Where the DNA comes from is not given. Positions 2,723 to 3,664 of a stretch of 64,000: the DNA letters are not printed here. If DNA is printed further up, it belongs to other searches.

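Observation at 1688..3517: Two-gene AAA15/21 ABC-ATPase + small TOPRIM-like protein module: PARIS/OLD/AbiL-like antiphage candidate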

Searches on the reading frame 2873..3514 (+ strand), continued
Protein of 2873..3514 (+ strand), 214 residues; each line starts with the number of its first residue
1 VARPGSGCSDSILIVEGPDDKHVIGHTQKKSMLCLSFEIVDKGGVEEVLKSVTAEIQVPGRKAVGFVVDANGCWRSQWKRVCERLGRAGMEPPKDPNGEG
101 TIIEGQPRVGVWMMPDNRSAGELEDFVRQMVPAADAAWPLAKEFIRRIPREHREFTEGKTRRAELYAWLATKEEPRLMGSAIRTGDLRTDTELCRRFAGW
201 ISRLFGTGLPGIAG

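Call 28: search_solved_structures(query=A1, max_evalue=10, show_alignments=4)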
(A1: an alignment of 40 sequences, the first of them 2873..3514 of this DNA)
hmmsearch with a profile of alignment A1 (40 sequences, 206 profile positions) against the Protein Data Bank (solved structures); distinct sequences matched with E-value up to 10: 6.
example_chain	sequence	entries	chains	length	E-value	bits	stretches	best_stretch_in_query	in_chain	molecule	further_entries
1r5i_D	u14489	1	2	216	0.079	15.5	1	19-73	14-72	superantigen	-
2icw_G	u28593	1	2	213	0.081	15.4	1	19-72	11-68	Mycoplasma arthritidis mitogen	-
3kph_A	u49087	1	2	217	0.084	15.4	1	19-73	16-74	Superantigen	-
2oje_D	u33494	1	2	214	0.086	15.4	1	19-72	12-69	Superantigen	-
7x5j_D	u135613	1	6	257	0.26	13.8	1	10-95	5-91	3-oxoacyl-ACP reductase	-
4j29_A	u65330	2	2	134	1.1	11.8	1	8-92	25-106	Engineered Protein OR258 | DE NOVO DESIGNED PROTEIN OR258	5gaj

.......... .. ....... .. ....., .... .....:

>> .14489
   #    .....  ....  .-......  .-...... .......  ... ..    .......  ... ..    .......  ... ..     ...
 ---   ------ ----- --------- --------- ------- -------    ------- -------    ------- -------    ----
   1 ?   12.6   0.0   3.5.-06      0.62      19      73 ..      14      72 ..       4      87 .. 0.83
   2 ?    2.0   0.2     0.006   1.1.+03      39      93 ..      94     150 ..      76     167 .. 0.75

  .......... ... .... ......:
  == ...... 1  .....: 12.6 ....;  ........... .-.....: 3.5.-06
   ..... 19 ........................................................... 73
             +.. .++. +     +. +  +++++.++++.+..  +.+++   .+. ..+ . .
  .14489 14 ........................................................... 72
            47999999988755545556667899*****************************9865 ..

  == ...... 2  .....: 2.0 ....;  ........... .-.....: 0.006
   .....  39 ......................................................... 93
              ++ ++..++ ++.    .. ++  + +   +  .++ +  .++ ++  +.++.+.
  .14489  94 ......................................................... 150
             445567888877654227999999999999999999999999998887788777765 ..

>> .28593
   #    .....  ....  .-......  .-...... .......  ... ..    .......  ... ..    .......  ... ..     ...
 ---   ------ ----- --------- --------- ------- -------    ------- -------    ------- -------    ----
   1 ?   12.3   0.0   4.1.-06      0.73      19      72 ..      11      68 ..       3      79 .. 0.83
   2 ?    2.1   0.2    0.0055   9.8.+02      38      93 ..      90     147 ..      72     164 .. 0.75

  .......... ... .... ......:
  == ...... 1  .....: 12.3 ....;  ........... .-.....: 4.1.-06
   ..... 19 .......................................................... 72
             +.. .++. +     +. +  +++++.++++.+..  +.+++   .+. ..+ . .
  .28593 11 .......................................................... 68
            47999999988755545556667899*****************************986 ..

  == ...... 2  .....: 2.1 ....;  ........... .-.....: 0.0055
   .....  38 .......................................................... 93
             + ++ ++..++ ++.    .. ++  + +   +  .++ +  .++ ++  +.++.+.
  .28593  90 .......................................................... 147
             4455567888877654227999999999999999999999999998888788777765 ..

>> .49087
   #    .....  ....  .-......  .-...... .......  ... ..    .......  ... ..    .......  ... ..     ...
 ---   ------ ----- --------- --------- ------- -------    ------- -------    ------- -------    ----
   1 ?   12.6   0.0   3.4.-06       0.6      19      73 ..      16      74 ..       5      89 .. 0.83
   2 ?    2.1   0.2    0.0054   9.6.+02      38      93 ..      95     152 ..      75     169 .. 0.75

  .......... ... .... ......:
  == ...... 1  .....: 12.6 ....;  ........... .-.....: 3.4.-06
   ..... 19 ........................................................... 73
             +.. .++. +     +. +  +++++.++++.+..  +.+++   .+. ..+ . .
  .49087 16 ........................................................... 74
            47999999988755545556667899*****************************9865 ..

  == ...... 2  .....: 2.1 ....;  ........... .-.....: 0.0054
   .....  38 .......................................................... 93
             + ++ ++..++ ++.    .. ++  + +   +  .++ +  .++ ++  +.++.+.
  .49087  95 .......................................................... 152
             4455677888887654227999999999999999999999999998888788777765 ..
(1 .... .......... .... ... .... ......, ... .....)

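Call 34: find_encoding_contigs(protein=P0001, flank=10000, max_places=4)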
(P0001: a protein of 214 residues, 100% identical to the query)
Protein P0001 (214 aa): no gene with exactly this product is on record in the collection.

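Call 35: find_encoding_contigs(protein=P0040, flank=8000, max_places=3)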
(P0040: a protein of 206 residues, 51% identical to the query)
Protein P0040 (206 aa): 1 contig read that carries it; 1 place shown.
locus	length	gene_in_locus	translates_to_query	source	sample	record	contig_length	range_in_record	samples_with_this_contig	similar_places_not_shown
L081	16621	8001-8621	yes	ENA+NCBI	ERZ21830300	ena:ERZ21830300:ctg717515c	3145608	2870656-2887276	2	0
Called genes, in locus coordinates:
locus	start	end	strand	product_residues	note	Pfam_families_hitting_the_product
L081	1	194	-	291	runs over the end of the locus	PF00795:CN_hydrolase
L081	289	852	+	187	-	PF05685:Uma2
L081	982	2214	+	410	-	PF00291:PALP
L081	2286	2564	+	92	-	PF02597:ThiS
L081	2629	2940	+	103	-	PF03960:ArsC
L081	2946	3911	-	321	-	PF01391:Collagen, PF13365:Trypsin_2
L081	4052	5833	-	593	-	PF03600:CitMHS, PF02080:TrkA_C, PF00939:Na_sulph_symp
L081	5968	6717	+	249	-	PF00106:adh_short, PF01370:Epimerase (faint), PF08659:KR, PF13561:adh_short_C2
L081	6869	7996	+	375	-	PF02463:SMC_N (faint), PF13476:AAA_23 (weak), PF13555:AAA_29 (faint), PF13304:AAA_21, PF13175:AAA_15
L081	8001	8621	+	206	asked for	PF11536:DUF3226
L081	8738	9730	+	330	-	PF07992:Pyr_redox_2, PF13738:Pyr_redox_3, PF00070:Pyr_redox (weak)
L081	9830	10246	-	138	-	PF01042:Ribonuc_L-PSP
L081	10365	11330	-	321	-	PF00701:DHDPS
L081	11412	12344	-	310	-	PF00701:DHDPS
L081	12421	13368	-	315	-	PF00701:DHDPS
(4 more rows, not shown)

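Call 44: fold_search(model_id=the predicted structure, library=pdb)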
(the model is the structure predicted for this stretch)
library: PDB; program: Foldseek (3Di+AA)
matches with E <= 10: 991; with E <= 0.001: 0
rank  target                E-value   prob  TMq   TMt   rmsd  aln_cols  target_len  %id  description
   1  6nk8_B                4.5e-03  1.00  0.50  0.52   7.2       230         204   12  C-terminal region of the Burkholderia pseudomallei OLD protein (released 2019-08-07)
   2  6njv                  7.6e-03  0.99  0.46  0.48   7.0       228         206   14  C-terminal region of the Xanthomonas campestris pv. campestris OLD protein phased with iodine (released 2019-08-07)
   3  6njx                  1.8e-02  0.94  0.43  0.44   8.0       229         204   14  C-terminal region of the Xanthomonas campestris pv. campestris OLD protein phased with mercury (released 2019-08-07)
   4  2iir_A                4.3e-02  0.89  0.24  0.14   4.8        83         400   19  Acetate kinase from a hypothermophile Thermotoga maritima (released 2007-09-11)
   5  1g99_A                6.5e-02  0.69  0.24  0.15  11.3       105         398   19  AN ANCIENT ENZYME: ACETATE KINASE FROM METHANOSARCINA THERMOPHILA (released 2000-12-27)
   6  1m2e                  6.9e-02  0.75  0.24  0.34   4.1        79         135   15  Solution structure of the N-terminal domain of Synechococcus elongatus KaiA (KaiA135N); Average minimized structure. (released 2002-11-13)
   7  4ijn_A                7.8e-02  0.82  0.24  0.15   4.5        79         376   18  Crystal structure of an acetate kinase from Mycobacterium smegmatis bound to AMP and sulfate (released 2013-01-16)
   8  4dq8_A                1.2e-01  0.75  0.23  0.15   4.7        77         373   17  Crystal structure of acetate kinase AckA from Mycobacterium marinum (released 2012-02-22)
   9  1t13_B                1.4e-01  0.63  0.25  0.34   5.1        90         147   14  Crystal Structure Of Lumazine Synthase From Brucella Abortus Bound To 5-nitro-6-(D-ribitylamino)-2,4(1H,3H) pyrimidine (released 2005-04-19)
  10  6o55_A                1.6e-01  0.21  0.24  0.29  15.3       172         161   14  Crystal Structure of N5-carboxyaminoimidazole ribonucleotide mutase (PurE) from Legionella pneumophila (released 2019-03-13)
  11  8uav_A                1.7e-01  0.35  0.27  0.26  11.4       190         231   10  Cryo-EM Structure of Brucella Abortus Lumazine Synthase (BLS) Engineered with Shiga Toxin I subunit B (Stx1B) (released 2025-03-26)
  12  8ux9_A                1.7e-01  0.21  0.29  0.22  12.3       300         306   10  Asymmetric unit of the PARIS Immune Complex at 3.2 Angstrom Resolution (released 2024-09-18)
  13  1y7p_A                1.8e-01  0.63  0.23  0.23   5.5        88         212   14  1.9 A Crystal Structure of a Protein of Unknown Function AF1403 from Archaeoglobus fulgidus, Probable Metabolic Regula (released 2005-02-01)
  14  1y7p_C                1.9e-01  0.63  0.23  0.23   5.2        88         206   12  1.9 A Crystal Structure of a Protein of Unknown Function AF1403 from Archaeoglobus fulgidus, Probable Metabolic Regula (released 2005-02-01)
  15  6sga_FN               1.9e-01  0.12  0.23  0.17  15.9       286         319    8  Body domain of the mt-SSU assemblosome from Trypanosoma brucei (released 2019-09-18)
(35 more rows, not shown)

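Call 53: search_protein_families(library=pfam, alignment_id=A3, max_evalue=0.00001)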
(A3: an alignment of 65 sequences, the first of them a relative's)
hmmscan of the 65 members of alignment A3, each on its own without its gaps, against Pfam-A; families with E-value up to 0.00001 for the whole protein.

A. member 1, L001:6526-6894:+ (123 aa): 0 families

B. families by the number of members that match (of 65 scanned): 73 families (the first 25 are shown)
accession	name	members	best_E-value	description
PF00133.28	tRNA-synt_1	4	1.2e-143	tRNA synthetases class I (I, L, M and V)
PF09334.17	tRNA-synt_1g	4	1.1e-103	tRNA synthetases class I (M)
PF08264.19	Anticodon_1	4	3.7e-45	Anticodon-binding domain of tRNA ligase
PF05685.18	Uma2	4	3.7e-36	Putative restriction endonuclease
PF09899.14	DUF2126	3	0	Putative amidoligase enzyme (DUF2126)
PF01841.26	Transglut_core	3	1.7e-19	Transglutaminase-like superfamily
PF08379.15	Bact_transglu_N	3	2.6e-19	Bacterial transglutaminase-like N-terminal region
PF10458.14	Val_tRNA-synt_C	3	4.1e-12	Valyl tRNA synthetase tRNA binding arm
PF01131.25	Topoisom_bac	2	3.6e-116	DNA topoisomerase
PF13342.12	Toprim_Crpt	2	4.1e-35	C-terminal repeat of topoisomerase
PF13517.12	FG-GAP_3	2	4.9e-34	FG-GAP-like repeat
PF01588.26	tRNA_bind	2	4.8e-26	Putative tRNA binding domain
PF01839.29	FG-GAP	2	3e-20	FG-GAP repeat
PF01406.26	tRNA-synt_1e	2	6.1e-17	tRNA synthetases class I (C) catalytic domain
PF13649.12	Methyltransf_25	2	3.6e-15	Methyltransferase domain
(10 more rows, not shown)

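Call 54: search_protein_families(library=pfam, alignment_id=A4, max_evalue=0.00001)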
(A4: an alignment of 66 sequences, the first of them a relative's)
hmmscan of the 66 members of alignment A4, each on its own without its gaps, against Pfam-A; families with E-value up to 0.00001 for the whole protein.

A. member 1, L001:8630-9025:+ (132 aa): 1 family
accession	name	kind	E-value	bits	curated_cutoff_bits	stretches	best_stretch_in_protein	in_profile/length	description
PF01541.30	GIY-YIG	-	8.6e-15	55.2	22.6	1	41-113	2-76/78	GIY-YIG catalytic domain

B. families by the number of members that match (of 66 scanned): 76 families (the first 25 are shown)
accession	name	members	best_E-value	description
PF08241.18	Methyltransf_11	3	2.7e-20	Methyltransferase domain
PF13649.12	Methyltransf_25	3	3.2e-20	Methyltransferase domain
PF01209.24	Ubie_methyltran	2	5.1e-51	ubiE/COQ5 methyltransferase family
PF02384.22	N6_Mtase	2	3.8e-45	N-6 DNA Methylase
PF04539.22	Sigma70_r3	2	1.3e-28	Sigma-70 region 3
PF04542.20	Sigma70_r2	2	3.7e-25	Sigma-70 region 2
PF04545.22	Sigma70_r4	2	3.5e-21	Sigma-70, region 4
PF04851.21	ResIII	2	9.2e-20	Type III restriction enzyme, res subunit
PF08242.18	Methyltransf_12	2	9.7e-18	Methyltransferase domain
PF13847.12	Methyltransf_31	2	1.1e-17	Methyltransferase domain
PF13489.12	Methyltransf_23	2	1.1e-15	Methyltransferase domain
PF22785.1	Tc-R-P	2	6.4e-15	Polymorphic toxin system, DSP-PTPase phosphatase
PF22784.1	PTP-SAK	2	1.7e-14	Swiss Army Knife protein, DSP-PTPase phosphatase domain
PF07669.17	Eco57I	2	1.3e-12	Eco57I restriction-modification methylase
PF00140.25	Sigma70_r1_2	2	4.4e-12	Sigma-70 factor, region 1.2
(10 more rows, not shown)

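Call 57: search_protein_families(library=padloc, alignment_id=A3, max_evalue=1e-10)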
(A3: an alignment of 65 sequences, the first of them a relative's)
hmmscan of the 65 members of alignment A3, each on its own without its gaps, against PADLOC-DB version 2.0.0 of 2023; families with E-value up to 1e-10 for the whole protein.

A. member 1, L001:6526-6894:+ (123 aa): 0 families

B. families by the number of members that match (of 65 scanned): 37 families (the first 25 are shown)
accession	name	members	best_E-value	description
PDLC04832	PDC-S03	4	1e-27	-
PDLC04833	PDC-S03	4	1.1e-21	-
PDLC04834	PDC-S03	3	5.9e-29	-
PDLC04134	mad2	3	1e-12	mads_2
PDLC04835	PDC-S03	3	2.1e-12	-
PDLC02865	DpdF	2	3.8e-107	DpdF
PDLC03339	MTase_II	1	3.7e-58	Type II methyltransferase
PDLC01472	PD_DExK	1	8.5e-53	"CAS-I,CAS-II,CAS-III,CAS-IV,CAS-V,CAS-VI; associated"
PDLC03300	MTase_II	1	1.5e-49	Type II methyltransferase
PDLC03354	MTase_II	1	2.2e-43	Type II methyltransferase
PDLC03299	MTase_II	1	5.5e-33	Type II methyltransferase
PDLC03371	MTase_II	1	7.5e-33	Type II methyltransferase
PDLC03636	MTase_III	1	1e-30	Type III methyltransferase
PDLC03644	MTase_III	1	1.8e-29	Type III methyltransferase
PDLC03634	MTase_III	1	6.5e-28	Type III methyltransferase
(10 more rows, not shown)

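Call 58: search_protein_families(library=padloc, alignment_id=A4, max_evalue=1e-10)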
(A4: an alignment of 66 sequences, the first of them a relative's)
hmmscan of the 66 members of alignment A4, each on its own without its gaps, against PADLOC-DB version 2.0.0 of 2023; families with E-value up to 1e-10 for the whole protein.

A. member 1, L001:8630-9025:+ (132 aa): 0 families

B. families by the number of members that match (of 66 scanned): 64 families (the first 25 are shown)
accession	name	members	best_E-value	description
PDLC04134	mad2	4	8.7e-34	mads_2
PDLC02203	MzaA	2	3.2e-65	-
PDLC03025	MTase_I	2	3.3e-48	Type I methyltransferase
PDLC03335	MTase_II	2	4.6e-15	Type II methyltransferase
PDLC03621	REase_MTase_IIG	1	4.3e-278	Type IIG restriction enzyme-methyltransferase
PDLC03647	REase_III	1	8.2e-264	Type III restriction enzyme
PDLC03597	REase_MTase_IIG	1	5.1e-196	Type IIG restriction enzyme-methyltransferase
PDLC03040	REase_I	1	2.4e-188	Type I restriction enzyme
PDLC03051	REase_MTase_I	1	2.7e-152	Type I restriction enzyme-methyltransferase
PDLC03649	REase_III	1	1.9e-96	Type III restriction enzyme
PDLC04639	PDC-M41B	1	6.2e-86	-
PDLC03021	MTase_I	1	7.2e-84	Type I methyltransferase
PDLC04569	PDC-M30B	1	1.9e-83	-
PDLC03044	REase_I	1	2.7e-77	Type I restriction enzyme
PDLC03041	REase_I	1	3.5e-72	Type I restriction enzyme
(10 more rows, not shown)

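Call 63: search_dna_similar(query=window:2873-3514:+, collection=phages, mode=protein, max_evalue=0.001)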
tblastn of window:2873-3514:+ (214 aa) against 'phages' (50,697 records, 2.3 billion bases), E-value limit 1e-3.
No match.

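Call 64: search_dna_similar(query=window:2873-3514:+, collection=plasmids, mode=protein, max_evalue=0.001)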
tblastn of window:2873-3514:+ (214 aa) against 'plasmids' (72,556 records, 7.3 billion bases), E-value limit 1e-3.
Records with a match: 5; places in all: 5; records where one place covers at least 80% of the query: 3.
Best place of each record, by identity: <60% 5.
By first word of the organism name: Acinetobacter 3; Plesiomonas 1; Klebsiella 1.
By predicted mobility (MOB-suite, as given by PLSDB): mobilizable 3; non-mobilizable 2.
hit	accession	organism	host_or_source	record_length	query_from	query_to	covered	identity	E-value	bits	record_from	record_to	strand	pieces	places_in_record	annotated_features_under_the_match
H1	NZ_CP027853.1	Plesiomonas shigelloides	whole organism,catfish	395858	12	205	91%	26.4%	3e-12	72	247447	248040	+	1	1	DUF3226 domain-containing protein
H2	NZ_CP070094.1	Klebsiella pneumoniae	Homo sapiens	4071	62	206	68%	29.6%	5e-10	66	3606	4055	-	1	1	none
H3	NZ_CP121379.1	Acinetobacter baumannii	mixed culture,wastewater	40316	11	206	92%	21.4%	3e-6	55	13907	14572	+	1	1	DUF3226 domain-containing protein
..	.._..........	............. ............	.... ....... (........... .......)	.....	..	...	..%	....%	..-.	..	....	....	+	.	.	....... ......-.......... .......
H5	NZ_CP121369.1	Acinetobacter baumannii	mixed culture,wastewater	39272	104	206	48%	24.3%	4e-5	51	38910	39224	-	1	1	DUF3226 domain-containing protein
